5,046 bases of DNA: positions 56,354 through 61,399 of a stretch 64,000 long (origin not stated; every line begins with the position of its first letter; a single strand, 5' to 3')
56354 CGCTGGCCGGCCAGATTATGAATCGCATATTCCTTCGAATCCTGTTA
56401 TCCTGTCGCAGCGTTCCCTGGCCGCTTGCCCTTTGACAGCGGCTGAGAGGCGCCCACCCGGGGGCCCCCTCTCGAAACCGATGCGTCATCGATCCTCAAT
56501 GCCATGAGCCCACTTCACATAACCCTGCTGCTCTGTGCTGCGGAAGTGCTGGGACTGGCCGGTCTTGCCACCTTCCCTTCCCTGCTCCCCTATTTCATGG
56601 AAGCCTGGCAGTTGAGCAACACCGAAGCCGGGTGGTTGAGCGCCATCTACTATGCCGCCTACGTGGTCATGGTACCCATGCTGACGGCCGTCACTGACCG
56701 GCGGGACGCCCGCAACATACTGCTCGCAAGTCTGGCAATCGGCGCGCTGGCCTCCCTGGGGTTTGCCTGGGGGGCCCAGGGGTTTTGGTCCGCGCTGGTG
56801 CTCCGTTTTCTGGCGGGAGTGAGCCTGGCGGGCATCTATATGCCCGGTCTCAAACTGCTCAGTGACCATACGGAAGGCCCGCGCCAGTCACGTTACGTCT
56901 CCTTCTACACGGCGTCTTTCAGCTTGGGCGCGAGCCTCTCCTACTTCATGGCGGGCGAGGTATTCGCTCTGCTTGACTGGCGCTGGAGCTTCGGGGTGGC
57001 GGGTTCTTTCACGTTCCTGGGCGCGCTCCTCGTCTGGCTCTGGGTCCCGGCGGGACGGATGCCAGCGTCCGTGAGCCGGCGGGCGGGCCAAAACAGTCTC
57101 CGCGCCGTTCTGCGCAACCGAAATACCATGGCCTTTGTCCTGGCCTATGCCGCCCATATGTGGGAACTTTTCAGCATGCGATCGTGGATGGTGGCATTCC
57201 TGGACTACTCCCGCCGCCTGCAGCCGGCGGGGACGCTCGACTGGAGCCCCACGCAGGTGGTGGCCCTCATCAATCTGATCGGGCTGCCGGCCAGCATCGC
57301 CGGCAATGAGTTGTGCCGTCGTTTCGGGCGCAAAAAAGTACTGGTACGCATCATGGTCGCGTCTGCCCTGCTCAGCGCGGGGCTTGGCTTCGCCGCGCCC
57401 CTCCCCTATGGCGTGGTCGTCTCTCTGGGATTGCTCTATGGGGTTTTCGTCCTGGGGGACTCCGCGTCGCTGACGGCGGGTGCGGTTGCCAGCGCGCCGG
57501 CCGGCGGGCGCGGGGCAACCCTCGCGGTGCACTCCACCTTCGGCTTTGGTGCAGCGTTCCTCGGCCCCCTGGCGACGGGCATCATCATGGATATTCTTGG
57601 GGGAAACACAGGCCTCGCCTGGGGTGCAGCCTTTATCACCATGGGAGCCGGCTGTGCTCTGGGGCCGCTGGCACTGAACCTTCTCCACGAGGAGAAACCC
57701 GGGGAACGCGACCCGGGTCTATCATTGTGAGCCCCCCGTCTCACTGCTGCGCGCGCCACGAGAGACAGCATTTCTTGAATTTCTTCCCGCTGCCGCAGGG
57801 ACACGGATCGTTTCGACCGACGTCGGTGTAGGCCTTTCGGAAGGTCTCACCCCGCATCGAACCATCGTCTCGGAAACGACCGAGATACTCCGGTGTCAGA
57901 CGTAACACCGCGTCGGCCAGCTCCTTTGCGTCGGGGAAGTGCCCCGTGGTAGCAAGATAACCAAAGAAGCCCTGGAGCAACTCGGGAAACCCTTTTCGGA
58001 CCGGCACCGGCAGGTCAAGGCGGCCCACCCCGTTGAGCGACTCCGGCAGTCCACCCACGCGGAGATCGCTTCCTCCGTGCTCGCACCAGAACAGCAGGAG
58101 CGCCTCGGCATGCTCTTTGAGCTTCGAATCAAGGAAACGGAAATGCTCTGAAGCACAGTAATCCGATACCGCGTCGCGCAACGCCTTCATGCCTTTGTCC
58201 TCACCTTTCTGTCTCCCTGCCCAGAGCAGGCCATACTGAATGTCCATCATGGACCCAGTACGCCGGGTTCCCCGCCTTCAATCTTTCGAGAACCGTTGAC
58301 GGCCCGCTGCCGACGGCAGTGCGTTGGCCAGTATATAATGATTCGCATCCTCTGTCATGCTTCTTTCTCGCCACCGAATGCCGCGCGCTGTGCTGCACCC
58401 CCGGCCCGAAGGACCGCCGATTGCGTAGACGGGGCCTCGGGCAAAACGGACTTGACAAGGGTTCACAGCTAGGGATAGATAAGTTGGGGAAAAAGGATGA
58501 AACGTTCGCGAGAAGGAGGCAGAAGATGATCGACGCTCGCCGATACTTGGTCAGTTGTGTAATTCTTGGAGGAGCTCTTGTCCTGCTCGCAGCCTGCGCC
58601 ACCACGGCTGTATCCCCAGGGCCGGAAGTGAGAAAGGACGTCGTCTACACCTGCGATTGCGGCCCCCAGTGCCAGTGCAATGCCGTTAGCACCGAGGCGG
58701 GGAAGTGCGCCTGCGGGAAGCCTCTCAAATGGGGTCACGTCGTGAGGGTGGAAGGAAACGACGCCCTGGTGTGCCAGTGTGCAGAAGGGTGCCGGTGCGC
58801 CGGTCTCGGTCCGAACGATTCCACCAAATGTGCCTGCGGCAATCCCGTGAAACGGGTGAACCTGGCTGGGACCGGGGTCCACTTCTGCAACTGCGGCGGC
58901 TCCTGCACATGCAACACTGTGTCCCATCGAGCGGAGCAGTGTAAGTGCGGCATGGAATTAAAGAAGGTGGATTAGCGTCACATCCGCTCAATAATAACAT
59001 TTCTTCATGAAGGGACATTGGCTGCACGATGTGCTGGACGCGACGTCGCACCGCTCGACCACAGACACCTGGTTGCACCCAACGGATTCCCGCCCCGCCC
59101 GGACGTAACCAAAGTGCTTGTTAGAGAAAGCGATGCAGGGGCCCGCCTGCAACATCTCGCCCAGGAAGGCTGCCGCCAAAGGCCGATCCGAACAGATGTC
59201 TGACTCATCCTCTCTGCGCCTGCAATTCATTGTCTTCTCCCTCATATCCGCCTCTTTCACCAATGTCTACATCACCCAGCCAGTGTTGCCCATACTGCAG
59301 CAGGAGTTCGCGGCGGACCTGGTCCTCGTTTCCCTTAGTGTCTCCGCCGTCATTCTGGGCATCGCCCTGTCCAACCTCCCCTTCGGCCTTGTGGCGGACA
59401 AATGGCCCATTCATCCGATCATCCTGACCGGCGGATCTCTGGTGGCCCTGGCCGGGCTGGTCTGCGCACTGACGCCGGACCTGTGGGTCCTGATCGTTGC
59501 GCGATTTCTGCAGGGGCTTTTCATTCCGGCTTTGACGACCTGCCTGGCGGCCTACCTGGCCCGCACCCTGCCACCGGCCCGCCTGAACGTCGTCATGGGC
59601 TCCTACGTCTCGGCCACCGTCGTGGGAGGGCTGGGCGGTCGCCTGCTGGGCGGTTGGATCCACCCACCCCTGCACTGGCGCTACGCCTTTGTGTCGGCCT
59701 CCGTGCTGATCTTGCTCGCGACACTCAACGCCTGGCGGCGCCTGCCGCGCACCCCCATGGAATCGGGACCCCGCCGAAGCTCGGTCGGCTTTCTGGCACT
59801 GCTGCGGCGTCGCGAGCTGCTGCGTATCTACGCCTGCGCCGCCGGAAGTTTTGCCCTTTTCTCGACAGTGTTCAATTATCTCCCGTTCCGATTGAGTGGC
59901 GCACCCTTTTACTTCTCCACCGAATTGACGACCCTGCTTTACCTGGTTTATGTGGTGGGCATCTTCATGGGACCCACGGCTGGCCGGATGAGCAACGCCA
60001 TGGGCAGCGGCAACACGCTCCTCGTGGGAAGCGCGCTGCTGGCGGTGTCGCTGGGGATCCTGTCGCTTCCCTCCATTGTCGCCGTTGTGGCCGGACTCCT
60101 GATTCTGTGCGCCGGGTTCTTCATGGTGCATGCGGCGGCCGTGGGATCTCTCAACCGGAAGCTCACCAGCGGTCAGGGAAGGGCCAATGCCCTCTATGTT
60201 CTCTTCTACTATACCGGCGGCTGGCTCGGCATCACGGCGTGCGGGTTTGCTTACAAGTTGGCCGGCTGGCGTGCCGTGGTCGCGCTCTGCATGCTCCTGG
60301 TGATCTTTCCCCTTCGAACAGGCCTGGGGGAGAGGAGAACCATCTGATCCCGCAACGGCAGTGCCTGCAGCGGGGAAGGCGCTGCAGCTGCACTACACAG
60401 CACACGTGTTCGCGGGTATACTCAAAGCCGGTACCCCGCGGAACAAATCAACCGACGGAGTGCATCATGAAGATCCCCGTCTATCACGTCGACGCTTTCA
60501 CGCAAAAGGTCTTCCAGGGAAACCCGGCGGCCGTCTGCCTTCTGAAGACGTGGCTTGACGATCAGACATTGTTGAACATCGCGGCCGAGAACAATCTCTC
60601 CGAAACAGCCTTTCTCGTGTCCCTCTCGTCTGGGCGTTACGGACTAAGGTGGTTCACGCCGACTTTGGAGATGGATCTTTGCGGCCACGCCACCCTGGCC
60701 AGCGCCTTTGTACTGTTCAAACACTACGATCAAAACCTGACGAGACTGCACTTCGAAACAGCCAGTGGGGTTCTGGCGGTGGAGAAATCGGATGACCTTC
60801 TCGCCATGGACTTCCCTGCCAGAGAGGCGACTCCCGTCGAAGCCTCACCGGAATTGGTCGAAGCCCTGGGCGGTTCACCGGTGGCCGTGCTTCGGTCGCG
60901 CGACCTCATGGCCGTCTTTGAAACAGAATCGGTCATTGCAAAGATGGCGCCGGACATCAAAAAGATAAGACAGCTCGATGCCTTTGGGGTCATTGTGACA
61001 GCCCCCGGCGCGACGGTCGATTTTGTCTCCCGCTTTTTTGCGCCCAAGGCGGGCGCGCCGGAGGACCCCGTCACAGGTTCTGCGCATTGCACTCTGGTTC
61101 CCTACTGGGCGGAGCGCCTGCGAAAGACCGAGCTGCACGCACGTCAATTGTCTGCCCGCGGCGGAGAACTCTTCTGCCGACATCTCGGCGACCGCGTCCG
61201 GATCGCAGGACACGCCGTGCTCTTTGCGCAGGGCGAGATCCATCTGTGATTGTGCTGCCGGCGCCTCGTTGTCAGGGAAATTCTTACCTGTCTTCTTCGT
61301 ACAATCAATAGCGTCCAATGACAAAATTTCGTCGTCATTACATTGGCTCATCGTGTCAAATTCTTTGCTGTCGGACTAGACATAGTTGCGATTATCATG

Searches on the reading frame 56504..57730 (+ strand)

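Call 34: search_protein_families(library=pfam, proteins=[window:56504-57730:+])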
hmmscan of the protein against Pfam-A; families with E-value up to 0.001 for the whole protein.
window:56504-57730:+ (408 aa): 2 families
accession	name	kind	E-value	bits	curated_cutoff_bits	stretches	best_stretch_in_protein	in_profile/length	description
PF07690.21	MFS_1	-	6e-43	147.5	33.4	2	14-314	5-306/347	Major Facilitator Superfamily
PF12832.13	MFS_1_like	-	4.7e-08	32.9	25.2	1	8-163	215-371/373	MFS_1 like family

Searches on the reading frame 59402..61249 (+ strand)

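Call 34: search_protein_families(library=pfam, proteins=[window:59402-61249:+])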
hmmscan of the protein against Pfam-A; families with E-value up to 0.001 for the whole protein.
window:59402-61249:+ (615 aa): 1 family
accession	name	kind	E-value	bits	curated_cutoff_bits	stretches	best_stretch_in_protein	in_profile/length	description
PF02567.21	PhzC-PhzF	-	5.4e-58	197.1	27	1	363-611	1-281/281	Phenazine biosynthesis-like protein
